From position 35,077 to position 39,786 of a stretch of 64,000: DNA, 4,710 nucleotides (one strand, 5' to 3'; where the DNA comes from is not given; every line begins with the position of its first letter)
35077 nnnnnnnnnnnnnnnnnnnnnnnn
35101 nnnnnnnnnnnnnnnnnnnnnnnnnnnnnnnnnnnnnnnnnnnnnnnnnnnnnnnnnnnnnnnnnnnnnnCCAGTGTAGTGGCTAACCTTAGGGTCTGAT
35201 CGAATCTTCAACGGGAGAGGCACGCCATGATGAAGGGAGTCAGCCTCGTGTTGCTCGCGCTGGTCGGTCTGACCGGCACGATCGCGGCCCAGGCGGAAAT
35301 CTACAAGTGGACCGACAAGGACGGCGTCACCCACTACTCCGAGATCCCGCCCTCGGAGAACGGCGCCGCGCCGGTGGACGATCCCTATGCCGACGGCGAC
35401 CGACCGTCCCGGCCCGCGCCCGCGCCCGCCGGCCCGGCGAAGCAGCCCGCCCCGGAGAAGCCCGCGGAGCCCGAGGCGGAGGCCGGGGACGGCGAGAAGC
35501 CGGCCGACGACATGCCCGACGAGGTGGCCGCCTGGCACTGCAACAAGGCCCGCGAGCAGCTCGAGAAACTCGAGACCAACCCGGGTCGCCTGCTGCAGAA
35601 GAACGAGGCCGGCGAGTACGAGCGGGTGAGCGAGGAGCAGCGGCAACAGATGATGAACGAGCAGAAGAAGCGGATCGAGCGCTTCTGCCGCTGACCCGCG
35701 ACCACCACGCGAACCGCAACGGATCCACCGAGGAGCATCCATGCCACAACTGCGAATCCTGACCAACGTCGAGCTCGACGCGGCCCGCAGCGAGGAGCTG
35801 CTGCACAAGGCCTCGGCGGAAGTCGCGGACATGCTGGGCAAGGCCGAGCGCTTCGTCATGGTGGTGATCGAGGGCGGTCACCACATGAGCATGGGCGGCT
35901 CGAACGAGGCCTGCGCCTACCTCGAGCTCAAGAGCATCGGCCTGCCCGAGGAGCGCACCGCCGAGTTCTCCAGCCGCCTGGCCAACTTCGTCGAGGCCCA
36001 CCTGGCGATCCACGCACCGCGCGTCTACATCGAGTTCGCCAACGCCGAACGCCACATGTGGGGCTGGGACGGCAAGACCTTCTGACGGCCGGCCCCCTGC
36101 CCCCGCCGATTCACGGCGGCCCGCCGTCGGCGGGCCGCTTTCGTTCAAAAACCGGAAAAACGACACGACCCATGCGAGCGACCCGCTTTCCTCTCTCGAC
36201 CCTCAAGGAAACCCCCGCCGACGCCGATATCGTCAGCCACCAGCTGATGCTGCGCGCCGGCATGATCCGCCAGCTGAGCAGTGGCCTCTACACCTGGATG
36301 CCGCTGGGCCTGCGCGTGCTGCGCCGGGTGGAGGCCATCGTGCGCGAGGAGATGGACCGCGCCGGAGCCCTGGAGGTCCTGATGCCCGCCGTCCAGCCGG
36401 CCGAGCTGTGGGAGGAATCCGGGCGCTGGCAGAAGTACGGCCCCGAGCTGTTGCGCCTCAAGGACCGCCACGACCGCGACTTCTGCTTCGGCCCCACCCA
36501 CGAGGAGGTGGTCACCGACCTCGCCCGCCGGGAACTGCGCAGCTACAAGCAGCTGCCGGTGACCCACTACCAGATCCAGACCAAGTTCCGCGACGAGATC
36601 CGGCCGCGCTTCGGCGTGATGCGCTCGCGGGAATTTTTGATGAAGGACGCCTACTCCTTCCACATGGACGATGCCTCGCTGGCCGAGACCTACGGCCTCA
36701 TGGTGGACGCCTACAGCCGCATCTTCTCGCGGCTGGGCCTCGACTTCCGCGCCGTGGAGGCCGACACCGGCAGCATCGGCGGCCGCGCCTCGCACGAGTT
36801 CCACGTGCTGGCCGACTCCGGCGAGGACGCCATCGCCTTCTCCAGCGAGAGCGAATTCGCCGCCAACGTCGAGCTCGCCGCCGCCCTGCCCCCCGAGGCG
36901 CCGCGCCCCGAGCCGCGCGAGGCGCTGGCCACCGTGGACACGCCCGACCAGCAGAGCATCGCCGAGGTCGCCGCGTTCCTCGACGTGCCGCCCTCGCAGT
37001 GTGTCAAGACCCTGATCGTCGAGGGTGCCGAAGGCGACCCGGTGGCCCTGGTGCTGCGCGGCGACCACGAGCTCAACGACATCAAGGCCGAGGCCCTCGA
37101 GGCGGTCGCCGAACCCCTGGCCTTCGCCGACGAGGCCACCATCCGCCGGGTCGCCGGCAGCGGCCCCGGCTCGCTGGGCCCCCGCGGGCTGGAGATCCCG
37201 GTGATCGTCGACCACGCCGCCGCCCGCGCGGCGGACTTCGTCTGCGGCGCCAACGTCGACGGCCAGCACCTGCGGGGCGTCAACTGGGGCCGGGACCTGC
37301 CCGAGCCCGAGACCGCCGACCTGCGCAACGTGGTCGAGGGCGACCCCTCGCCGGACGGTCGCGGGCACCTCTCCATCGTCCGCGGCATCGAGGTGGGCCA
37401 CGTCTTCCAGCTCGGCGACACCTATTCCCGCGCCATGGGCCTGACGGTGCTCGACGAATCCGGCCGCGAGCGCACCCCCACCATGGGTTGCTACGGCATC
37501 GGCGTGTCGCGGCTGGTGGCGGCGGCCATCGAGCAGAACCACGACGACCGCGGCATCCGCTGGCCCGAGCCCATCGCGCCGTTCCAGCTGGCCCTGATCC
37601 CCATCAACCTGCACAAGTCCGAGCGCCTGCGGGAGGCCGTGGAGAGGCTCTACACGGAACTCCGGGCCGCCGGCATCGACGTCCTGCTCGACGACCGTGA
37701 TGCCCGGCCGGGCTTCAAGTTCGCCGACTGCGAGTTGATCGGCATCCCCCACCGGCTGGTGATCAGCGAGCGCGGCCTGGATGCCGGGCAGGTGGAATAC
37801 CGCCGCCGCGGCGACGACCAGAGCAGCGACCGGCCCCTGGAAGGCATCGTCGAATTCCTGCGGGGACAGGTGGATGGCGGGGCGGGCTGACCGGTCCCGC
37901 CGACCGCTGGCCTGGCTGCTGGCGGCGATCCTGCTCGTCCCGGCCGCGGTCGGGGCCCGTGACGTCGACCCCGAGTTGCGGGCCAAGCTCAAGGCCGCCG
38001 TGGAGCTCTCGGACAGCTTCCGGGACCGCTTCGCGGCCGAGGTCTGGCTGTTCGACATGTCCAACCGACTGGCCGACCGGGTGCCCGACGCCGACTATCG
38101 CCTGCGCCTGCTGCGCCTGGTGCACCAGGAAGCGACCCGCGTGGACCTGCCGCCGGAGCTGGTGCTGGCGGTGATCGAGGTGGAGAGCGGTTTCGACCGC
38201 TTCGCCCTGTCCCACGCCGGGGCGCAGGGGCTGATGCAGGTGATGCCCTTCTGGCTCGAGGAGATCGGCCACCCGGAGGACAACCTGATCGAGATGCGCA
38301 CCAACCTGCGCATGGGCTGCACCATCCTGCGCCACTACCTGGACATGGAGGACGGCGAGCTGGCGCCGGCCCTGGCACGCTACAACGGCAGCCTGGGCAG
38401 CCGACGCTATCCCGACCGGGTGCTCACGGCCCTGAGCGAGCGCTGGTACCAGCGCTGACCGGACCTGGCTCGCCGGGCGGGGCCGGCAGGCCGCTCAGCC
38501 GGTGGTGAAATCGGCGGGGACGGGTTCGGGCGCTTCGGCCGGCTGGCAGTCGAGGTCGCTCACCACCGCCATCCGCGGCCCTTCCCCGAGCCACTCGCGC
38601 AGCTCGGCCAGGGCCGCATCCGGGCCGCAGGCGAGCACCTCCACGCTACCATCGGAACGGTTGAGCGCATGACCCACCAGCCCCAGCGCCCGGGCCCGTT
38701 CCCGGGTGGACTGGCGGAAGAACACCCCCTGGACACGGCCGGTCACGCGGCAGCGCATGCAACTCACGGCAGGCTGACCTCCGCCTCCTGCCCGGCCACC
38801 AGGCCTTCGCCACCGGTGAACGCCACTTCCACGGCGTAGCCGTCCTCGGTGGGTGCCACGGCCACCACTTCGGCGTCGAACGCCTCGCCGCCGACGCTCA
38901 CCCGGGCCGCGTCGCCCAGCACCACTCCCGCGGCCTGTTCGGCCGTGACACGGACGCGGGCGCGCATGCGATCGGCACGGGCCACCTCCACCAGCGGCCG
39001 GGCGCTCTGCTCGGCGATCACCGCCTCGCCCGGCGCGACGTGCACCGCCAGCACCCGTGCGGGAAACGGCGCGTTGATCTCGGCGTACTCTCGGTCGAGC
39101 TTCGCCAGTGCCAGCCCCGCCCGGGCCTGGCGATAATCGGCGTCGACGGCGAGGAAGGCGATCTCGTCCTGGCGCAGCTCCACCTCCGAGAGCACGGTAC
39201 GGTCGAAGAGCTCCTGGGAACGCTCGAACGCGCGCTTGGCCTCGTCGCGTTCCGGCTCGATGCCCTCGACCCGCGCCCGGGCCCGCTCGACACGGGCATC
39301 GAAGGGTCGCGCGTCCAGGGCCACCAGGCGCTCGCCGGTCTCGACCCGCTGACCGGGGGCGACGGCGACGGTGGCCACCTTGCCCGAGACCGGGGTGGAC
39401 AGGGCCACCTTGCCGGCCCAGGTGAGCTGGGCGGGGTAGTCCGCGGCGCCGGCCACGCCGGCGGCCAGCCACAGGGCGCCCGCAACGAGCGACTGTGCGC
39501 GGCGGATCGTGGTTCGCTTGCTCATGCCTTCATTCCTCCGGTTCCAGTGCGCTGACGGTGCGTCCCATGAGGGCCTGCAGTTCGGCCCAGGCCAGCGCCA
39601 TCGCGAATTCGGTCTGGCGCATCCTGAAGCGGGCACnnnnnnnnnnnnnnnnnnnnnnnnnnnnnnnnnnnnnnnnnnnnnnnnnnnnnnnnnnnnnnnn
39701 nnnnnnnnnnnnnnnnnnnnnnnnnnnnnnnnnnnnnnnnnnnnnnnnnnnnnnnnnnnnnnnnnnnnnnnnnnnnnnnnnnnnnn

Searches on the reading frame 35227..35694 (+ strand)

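Call 54: search_protein_families(library=pfam, proteins=[window:35227-35694:+])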
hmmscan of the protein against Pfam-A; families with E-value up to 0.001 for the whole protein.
window:35227-35694:+ (155 aa): 1 family
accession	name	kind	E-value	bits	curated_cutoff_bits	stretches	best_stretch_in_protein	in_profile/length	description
PF13511.11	DUF4124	-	3.1e-07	31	22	1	20-76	9-53/56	Domain of unknown function (DUF4124)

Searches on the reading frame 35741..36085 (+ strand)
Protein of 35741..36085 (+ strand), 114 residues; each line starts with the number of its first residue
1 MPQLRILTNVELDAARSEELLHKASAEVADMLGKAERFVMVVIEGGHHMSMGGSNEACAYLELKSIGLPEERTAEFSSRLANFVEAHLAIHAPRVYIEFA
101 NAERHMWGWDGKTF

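Call 54: search_protein_families(library=pfam, proteins=[window:35741-36085:+])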
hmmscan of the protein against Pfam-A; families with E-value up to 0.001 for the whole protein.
window:35741-36085:+ (114 aa): 1 family
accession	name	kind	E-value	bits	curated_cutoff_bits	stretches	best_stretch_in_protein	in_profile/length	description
PF01187.23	MIF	-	5.3e-20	72.3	22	1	2-114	1-113/114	Macrophage migration inhibitory factor (MIF)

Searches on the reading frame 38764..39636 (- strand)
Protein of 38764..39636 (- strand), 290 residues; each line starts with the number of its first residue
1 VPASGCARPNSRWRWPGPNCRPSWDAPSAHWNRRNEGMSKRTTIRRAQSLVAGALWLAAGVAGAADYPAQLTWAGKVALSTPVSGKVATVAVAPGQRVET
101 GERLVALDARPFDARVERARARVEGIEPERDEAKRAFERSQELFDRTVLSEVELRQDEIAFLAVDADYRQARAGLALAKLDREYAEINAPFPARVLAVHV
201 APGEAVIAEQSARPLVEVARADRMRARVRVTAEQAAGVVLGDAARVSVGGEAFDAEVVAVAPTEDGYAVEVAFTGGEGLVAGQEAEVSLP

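Call 54: search_protein_families(library=pfam, proteins=[window:38764-39636:-])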
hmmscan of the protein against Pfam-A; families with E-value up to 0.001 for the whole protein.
window:38764-39636:- (290 aa): 4 families
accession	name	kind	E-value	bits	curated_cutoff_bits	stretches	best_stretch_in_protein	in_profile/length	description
PF13533.13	Biotin_lipoyl_2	-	2.6e-08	33.9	29.8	1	77-108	1-32/32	Biotin-lipoyl like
PF13437.12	HlyD_3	-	3.7e-08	34.5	22.2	1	187-273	2-91/106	HlyD family secretion protein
PF16576.10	HlyD_D23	-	4.3e-05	23.3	30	1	79-263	22-187/214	Barrel-sandwich domain of CusB or HlyD membrane-fusion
PF00364.28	Biotin_lipoyl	-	0.00048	20.3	22.1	0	78-106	44-72/73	Biotin-requiring enzyme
